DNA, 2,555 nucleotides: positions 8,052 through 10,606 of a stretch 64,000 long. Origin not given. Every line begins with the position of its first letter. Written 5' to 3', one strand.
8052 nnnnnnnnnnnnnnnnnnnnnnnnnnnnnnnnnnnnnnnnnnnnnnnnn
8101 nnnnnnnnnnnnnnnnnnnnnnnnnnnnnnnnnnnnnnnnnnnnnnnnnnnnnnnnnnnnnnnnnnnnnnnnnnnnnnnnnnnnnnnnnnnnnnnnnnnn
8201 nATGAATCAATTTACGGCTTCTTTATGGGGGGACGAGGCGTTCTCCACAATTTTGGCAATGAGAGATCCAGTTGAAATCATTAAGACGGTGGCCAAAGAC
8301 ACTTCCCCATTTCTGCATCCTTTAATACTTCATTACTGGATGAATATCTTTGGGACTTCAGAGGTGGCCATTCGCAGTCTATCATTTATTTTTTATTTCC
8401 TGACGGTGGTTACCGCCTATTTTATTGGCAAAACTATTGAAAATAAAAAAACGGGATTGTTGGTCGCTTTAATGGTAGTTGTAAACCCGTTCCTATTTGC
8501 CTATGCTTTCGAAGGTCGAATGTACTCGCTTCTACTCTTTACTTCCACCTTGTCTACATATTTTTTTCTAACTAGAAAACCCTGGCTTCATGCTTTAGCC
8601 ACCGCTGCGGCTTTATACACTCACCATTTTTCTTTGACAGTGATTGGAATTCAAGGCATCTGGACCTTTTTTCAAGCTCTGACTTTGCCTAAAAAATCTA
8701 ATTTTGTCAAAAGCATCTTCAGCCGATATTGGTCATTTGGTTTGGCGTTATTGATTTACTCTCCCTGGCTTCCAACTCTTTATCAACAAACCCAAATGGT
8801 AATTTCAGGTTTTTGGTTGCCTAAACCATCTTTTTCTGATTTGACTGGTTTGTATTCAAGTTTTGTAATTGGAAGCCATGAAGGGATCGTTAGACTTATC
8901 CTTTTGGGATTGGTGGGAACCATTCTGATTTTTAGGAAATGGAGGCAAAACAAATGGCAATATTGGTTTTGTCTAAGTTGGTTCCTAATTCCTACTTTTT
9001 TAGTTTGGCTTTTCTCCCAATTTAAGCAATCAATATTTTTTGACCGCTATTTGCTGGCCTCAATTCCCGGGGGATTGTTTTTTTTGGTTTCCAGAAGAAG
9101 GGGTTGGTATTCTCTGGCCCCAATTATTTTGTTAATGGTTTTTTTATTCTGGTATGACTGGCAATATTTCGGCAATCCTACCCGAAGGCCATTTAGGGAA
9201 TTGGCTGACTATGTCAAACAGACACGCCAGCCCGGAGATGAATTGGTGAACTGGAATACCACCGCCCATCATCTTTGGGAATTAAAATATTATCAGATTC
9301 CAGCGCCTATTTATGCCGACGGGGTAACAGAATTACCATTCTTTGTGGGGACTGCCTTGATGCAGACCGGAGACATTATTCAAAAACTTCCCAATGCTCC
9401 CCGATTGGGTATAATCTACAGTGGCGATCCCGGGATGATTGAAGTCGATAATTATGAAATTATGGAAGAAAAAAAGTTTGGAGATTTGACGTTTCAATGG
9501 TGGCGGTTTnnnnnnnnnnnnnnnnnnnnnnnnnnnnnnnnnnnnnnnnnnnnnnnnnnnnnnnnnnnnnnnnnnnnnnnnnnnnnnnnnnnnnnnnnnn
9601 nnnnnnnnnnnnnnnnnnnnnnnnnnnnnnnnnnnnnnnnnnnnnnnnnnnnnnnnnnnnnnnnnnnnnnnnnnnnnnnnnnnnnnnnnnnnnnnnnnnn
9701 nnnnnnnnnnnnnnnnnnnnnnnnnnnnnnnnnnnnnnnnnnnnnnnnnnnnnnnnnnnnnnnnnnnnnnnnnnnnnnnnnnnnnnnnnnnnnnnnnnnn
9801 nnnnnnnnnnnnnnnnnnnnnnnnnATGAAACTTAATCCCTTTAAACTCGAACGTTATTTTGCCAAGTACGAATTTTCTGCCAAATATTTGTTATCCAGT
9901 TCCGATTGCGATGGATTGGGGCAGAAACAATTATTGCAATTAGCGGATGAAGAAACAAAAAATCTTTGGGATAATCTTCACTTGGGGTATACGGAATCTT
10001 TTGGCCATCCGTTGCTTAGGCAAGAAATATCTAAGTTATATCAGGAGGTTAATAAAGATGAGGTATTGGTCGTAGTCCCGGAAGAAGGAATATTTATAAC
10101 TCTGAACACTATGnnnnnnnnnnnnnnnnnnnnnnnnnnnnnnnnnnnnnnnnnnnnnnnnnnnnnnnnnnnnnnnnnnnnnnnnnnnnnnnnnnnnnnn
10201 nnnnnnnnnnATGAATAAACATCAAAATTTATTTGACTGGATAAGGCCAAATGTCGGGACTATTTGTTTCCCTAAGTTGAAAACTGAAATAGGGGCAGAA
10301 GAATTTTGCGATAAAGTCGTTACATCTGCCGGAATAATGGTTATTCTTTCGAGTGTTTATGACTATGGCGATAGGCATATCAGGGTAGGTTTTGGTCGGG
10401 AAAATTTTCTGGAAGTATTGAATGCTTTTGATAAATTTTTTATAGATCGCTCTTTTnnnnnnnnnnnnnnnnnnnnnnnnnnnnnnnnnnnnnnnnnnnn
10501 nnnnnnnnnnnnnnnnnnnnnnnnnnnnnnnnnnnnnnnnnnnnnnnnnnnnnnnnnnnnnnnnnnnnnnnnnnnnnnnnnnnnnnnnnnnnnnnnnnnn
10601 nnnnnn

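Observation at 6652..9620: Compositionally distinct processive GT2 gene (likely horizontally acquired) plus a duplicated fragment of its 3' end located 1.4 kb downstream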

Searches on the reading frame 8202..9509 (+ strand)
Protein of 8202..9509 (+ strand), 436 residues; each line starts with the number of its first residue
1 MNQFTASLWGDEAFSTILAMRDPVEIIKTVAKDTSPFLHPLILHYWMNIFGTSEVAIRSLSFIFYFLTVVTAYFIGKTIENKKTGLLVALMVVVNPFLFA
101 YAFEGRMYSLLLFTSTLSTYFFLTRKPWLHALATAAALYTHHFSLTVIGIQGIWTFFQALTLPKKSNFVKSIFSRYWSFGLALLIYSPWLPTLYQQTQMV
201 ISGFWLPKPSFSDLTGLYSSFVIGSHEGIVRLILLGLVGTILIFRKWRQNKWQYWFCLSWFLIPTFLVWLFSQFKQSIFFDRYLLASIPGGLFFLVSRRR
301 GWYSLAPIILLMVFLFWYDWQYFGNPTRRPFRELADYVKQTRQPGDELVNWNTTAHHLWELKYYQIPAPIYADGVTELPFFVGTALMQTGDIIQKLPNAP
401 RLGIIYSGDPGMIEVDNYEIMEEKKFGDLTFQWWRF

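Call 8: search_protein_families(library=pfam, proteins=[window:8202-9509:+], max_evalue=0.01)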
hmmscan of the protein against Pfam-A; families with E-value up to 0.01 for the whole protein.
window:8202-9509:+ (436 aa): 1 family
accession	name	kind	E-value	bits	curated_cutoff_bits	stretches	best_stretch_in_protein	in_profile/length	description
PF13231.12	PMT_2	-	8e-08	33.1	26.1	1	36-190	3-158/160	Dolichyl-phosphate-mannose-protein mannosyltransferase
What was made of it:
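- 8202..9512 (+): GT-C-type glycosyltransferase (PMT_2 / GT39-like, 436 aa) with host-like composition. It is a conserved partner of GT2 in several relatives. Pfam PMT_2 33.1 bits (call 8).
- On GT-C / GT39 (PMT_2) glycosyltransferases (gene 8202-9512): PF13231 scores 33.1 bits against 26.1 (call 8).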

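Call 9: search_protein_families(library=ncbifam, proteins=[window:8202-9509:+], max_evalue=0.01)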
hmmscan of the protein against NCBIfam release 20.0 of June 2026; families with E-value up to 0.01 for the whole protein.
window:8202-9509:+ (436 aa): 2 families
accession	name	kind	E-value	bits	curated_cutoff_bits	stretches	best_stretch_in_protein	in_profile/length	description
TIGR04154.1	archaeo_STT3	subfamily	0.0032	15.9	450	1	59-100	100-141/831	oligosaccharyl transferase, archaeosortase A system-associated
NF052499.1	MnslTaseMT1671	equivalog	0.004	15.7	900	0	6-353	47-409/523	mannosyltransferase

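Call 25: find_homologous_proteins(query=window:8202-9509:+, max_evalue=1e-10)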
Query window:8202-9509:+ (436 aa): 954 proteins with E <= 1e-10 among 8000 candidates; the best 120 are listed.
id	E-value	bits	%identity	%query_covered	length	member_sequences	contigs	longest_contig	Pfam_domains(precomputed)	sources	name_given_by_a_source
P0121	5.8e-283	957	100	96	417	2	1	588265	PF13231.13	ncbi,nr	ncbi:glycosyltransferase family 39 protein [Candidatus Collierbacteria bacterium]|nr:glycosyltransfe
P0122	7.2e-186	637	64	100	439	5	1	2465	PF13231.13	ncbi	-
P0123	7.3e-185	633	65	100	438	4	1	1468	PF13231.13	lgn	-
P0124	2.3e-181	622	63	100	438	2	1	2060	PF13231.13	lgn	-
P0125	2.8e-180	618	63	100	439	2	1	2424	PF13231.13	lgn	-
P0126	3.1e-180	618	63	100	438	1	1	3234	PF13231.13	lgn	-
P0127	2.4e-179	615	62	100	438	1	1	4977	PF13231.13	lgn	-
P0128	1.2e-174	600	60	100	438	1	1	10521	PF13231.13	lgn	-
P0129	2.0e-125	437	48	99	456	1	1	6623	PF13231.13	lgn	-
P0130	1.5e-123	431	49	99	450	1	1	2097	-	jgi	jgi:4-amino-4-deoxy-L-arabinose transferase-like glycosyltransferase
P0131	1.6e-122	428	50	100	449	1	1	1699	PF13231.13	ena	-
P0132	2.2e-122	427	48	100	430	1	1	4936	PF13231.13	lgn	-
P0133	5.7e-122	426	50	100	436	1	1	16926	PF13231.13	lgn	-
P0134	5.7e-122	426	51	99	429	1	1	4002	PF13231.13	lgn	-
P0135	1.5e-121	425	50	99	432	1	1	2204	PF13231.13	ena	-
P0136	4.9e-121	423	49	100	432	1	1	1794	PF13231.13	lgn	-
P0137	5.2e-121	423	51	100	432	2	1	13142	PF13231.13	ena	-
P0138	1.2e-120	422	49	99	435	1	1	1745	PF13231.13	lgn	-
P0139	2.6e-120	421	51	99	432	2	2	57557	PF13231.13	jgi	jgi:hypothetical protein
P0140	8.4e-120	419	49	99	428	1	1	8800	PF13231.13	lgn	-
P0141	1.3e-118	415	48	100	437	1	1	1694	PF13231.13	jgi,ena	-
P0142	1.6e-118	415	48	100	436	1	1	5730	PF13231.13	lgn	-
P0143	4.3e-118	413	48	99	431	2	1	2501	PF13231.13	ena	-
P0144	4.6e-118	413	47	100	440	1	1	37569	PF13231.13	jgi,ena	jgi:hypothetical protein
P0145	6.7e-118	413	49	99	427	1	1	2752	PF13231.13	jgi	jgi:uncharacterized membrane protein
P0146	1.0e-117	412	48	99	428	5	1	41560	PF13231.13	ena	-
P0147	1.2e-117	412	49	99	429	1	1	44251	PF13231.13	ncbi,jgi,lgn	-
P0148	1.5e-117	411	49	99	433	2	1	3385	PF13231.13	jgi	jgi:mannosyltransferase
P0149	3.7e-117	410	49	100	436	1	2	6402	PF13231.13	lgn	-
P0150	4.9e-117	410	49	99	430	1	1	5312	PF13231.13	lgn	-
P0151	9.6e-117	409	47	99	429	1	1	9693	PF13231.13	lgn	-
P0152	1.2e-116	409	49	100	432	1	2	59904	PF13231.13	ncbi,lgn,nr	ncbi:glycosyltransferase family 39 protein [Candidatus Microgenomates bacterium]|nr:glycosyltransfer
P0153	1.4e-116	408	47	98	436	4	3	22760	PF13231.13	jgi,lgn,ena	-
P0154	2.3e-116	408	48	100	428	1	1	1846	PF13231.13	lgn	-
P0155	3.2e-116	407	47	99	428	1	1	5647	PF13231.13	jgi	jgi:4-amino-4-deoxy-L-arabinose transferase-like glycosyltransferase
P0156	3.2e-116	407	49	100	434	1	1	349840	PF13231.13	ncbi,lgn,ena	-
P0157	3.5e-116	407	48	99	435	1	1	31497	PF13231.13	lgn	-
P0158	5.5e-116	406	50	99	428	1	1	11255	PF13231.13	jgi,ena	-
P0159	6.4e-116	406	47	100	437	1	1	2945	PF09721.16,PF13231.13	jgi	jgi:uncharacterized membrane protein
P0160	6.8e-116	406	47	98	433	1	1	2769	PF13231.13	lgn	-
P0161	8.8e-116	406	48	99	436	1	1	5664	PF13231.13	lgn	-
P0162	9.7e-116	406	47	100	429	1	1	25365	PF13231.13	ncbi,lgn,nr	ncbi:MAG: glycosyltransferase family 39 protein [bacterium]|nr:glycosyltransferase family 39 protein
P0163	1.1e-115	405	47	99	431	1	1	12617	PF13231.13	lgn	-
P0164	1.2e-115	405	47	99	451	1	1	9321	PF13231.13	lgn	-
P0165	1.2e-115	405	48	99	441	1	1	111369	PF13231.13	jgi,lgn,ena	-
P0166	1.7e-115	405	48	99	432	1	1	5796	PF13231.13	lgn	-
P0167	1.8e-115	405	48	99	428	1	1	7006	PF13231.13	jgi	-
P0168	1.9e-115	405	49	99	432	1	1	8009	PF13231.13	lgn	-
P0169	2.0e-115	405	51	99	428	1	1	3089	PF13231.13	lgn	-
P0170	2.0e-115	404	49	100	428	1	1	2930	PF13231.13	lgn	-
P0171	2.4e-115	404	48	99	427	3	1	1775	PF13231.13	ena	-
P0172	3.1e-115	404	46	100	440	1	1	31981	PF13231.13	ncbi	-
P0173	5.9e-115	403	47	100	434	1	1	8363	PF13231.13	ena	-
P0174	6.5e-115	403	49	99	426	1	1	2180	PF13231.13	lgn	-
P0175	6.7e-115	403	49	100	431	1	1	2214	PF13231.13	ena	-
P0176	6.8e-115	403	47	99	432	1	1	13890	PF13231.13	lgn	-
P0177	7.7e-115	403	47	100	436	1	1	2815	PF13231.13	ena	-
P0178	8.8e-115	402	48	99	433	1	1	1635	PF13231.13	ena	-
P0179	1.3e-114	402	46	99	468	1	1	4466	PF02366.25,PF13231.13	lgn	-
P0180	2.1e-114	401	48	99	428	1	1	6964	PF13231.13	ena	-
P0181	2.6e-114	401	48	100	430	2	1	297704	PF13231.13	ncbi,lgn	-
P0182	2.7e-114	401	48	99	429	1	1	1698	PF13231.13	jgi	jgi:uncharacterized membrane protein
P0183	2.9e-114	401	48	99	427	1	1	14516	PF13231.13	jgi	-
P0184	3.5e-114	400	48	100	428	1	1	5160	PF13231.13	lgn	-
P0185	4.0e-114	400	46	99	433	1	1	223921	PF13231.13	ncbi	-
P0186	5.1e-114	400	47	99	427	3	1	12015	PF13231.13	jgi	-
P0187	5.4e-114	400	48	99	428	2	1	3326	PF13231.13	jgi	-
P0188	6.3e-114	400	50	100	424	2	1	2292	PF13231.13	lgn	-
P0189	1.1e-113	399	47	100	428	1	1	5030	PF13231.13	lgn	-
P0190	1.2e-113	399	47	99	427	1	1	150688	PF13231.13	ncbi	-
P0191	1.2e-113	399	46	99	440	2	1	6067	PF13231.13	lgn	-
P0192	1.5e-113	398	47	100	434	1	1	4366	PF13231.13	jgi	jgi:mannosyltransferase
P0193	1.6e-113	398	48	99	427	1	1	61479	PF13231.13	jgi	jgi:hypothetical protein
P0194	1.6e-113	398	47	100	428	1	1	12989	PF13231.13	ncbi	-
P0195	1.7e-113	398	47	99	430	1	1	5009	PF13231.13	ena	-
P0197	1.8e-113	398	46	99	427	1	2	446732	PF13231.13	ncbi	-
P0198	1.8e-113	398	48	100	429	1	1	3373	PF13231.13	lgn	-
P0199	1.9e-113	398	47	99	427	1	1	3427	PF13231.13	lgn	-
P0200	2.0e-113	398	49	99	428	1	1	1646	PF13231.13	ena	-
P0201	2.1e-113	398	48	100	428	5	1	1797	PF13231.13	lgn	-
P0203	2.3e-113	398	49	100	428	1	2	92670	PF13231.13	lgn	-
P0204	2.9e-113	397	46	100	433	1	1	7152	PF13231.13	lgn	-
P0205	3.4e-113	397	48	100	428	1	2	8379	PF13231.13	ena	-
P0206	3.6e-113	397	49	100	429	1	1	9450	PF13231.13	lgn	-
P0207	5.1e-113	397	47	99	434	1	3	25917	PF13231.13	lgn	-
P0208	6.2e-113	396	49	99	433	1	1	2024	PF13231.13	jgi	jgi:hypothetical protein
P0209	6.3e-113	396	49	99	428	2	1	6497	PF13231.13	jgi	jgi:uncharacterized membrane protein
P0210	7.7e-113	396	47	99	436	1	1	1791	PF13231.13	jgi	jgi:hypothetical protein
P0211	9.5e-113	396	49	100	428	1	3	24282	PF13231.13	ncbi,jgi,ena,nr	ncbi:MAG TPA: glycosyltransferase family 39 protein [Candidatus Bathyarchaeia archaeon]|nr:glycosylt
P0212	1.3e-112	395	47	100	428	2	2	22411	PF13231.13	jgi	jgi:mannosyltransferase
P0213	1.4e-112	395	47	99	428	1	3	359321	PF13231.13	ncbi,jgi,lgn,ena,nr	ncbi:MAG TPA: glycosyltransferase family 39 protein [Patescibacteria group bacterium]|nr:glycosyltra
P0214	1.5e-112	395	47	99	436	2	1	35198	PF13231.13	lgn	-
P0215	1.5e-112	395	47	99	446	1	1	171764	PF13231.13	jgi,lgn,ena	-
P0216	2.2e-112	394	47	100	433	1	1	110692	PF13231.13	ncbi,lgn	ncbi:MAG: glycosyltransferase family 39 protein [Patescibacteria group bacterium]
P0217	2.4e-112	394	47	100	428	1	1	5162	PF13231.13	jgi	-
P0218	2.5e-112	394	46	99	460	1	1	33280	PF13231.13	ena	-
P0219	2.7e-112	394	47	100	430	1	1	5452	PF13231.13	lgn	-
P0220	2.9e-112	394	47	99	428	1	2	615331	PF13231.13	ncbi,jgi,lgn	-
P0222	3.2e-112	394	46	99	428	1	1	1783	PF13231.13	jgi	-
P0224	3.5e-112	394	48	99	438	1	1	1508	PF13231.13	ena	-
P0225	7.7e-112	393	44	100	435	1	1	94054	PF14897.13,PF13231.13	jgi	-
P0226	8.1e-112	393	46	100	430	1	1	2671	PF13231.13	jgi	jgi:mannosyltransferase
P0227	1.0e-111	392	49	99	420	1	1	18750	PF13231.13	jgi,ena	-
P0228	1.0e-111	392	48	100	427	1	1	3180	PF13231.13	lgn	-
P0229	1.0e-111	392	48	99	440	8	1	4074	PF13231.13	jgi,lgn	jgi:uncharacterized membrane protein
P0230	1.3e-111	392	47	100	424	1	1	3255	PF13231.13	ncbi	-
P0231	1.4e-111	392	47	100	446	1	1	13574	PF13231.13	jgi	jgi:uncharacterized membrane protein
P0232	1.5e-111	392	46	100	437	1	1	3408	PF13231.13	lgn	-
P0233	1.5e-111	392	46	99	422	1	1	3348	PF13231.13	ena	-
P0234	1.6e-111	392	46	99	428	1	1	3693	PF13231.13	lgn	-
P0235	1.8e-111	391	44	100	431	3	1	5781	PF14897.13,PF13231.13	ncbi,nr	ncbi:MAG TPA: glycosyltransferase family 39 protein [Candidatus Saccharimonadales bacterium]|nr:glyc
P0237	2.0e-111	391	46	99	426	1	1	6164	PF13231.13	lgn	-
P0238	2.2e-111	391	48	99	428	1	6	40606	PF13231.13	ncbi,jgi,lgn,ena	-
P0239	2.3e-111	391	47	99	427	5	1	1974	PF13231.13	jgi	-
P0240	2.5e-111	391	46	100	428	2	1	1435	PF13231.13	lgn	-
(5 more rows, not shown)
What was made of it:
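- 8202..9512 (+): NCBI names it GT39, Candidatus Collierbacteria (call 25).
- On GT-C / GT39 (PMT_2) glycosyltransferases (gene 8202-9512): The identical NCBI protein is named glycosyltransferase family 39 (call 25).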

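Call 27: find_encoding_contigs(protein=P0127, flank=8000, max_places=2)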
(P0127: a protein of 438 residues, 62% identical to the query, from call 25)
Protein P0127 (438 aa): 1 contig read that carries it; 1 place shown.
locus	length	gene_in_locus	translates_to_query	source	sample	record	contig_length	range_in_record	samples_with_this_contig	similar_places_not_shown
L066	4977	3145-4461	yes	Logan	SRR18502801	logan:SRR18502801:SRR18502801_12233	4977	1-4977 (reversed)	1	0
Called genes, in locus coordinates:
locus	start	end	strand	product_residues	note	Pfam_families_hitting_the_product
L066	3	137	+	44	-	?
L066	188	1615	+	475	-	PF00133:tRNA-synt_1, PF01406:tRNA-synt_1e (faint), PF09334:tRNA-synt_1g, PF00133:tRNA-synt_1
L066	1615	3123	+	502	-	PF13632:Glyco_trans_2_3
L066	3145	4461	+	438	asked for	PF13231:PMT_2 (weak)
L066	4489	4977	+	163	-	?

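Call 28: find_encoding_contigs(protein=P0128, flank=10000, max_places=2)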
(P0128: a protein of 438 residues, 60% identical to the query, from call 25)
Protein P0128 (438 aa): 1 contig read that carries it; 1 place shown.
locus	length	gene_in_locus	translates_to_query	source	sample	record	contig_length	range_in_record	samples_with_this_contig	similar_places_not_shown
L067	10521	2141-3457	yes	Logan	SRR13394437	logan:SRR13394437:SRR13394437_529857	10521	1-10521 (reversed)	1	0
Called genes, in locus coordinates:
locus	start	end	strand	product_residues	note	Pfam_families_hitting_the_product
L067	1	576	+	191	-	?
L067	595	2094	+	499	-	PF13632:Glyco_trans_2_3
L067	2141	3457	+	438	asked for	PF13231:PMT_2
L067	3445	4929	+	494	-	-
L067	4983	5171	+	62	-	-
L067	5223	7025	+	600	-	PF03485:Arg_tRNA_synt_N, PF00750:tRNA-synt_1d, PF05746:DALR_1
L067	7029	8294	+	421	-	PF07690:MFS_1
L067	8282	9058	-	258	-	PF02906:Fe_hyd_lg_C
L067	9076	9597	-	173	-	-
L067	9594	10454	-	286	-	PF02498:Bro-N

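Call 29: find_encoding_contigs(protein=P0126, flank=8000, max_places=2)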
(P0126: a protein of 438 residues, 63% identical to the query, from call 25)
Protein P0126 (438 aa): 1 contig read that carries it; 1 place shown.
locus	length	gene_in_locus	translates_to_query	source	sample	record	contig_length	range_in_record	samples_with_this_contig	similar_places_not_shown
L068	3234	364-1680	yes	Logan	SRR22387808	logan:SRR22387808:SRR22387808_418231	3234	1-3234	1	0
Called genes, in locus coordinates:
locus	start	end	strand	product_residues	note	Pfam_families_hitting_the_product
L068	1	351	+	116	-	?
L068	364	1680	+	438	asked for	PF13231:PMT_2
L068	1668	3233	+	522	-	?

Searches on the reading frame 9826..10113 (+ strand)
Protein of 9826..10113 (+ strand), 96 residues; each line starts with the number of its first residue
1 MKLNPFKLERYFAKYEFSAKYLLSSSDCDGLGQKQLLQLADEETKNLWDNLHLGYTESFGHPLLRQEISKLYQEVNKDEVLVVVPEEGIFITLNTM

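Call 38: search_solved_structures(query=window:9826-10113:+, max_evalue=1)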
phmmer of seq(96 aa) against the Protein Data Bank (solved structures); distinct sequences matched with E-value up to 1: 4.
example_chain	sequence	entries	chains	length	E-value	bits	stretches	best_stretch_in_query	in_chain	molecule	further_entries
8fft_A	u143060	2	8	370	0.0042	20.8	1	1-85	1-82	Aminotransferase class I/II-fold pyridoxal phosphate-dependent enzyme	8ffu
5veh_A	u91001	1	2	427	0.12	16.1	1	46-76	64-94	Kynurenine aminotransferase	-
1yiy_A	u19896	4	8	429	0.12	16.1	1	46-76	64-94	kynurenine aminotransferase; glutamine transaminase K | kynurenine aminotransferase; glutamine transaminase | Kynurenine aminotransferase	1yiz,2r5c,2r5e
4ham_A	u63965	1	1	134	0.51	14.1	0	67-93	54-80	Lmo2241 protein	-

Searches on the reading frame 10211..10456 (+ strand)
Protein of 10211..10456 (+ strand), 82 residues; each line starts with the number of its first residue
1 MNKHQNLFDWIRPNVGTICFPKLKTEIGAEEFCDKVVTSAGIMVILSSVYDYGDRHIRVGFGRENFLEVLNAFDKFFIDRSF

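Call 39: search_solved_structures(query=window:10211-10456:+, max_evalue=1)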
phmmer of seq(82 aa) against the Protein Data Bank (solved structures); distinct sequences matched with E-value up to 1: 5.
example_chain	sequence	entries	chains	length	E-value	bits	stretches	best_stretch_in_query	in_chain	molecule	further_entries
3op7_A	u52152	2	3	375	0.00032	23.9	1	5-65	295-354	Aminotransferase class I and II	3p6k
8fft_A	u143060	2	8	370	0.0005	23.3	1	4-66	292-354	Aminotransferase class I/II-fold pyridoxal phosphate-dependent enzyme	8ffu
3wqo_A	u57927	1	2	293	0.073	16.4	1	29-74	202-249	Uncharacterized protein MJ1311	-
5sy4_A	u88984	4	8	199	0.96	12.8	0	18-70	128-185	Chaperone YajL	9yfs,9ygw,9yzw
2ab0_A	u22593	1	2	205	0.97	12.8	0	18-70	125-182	YajL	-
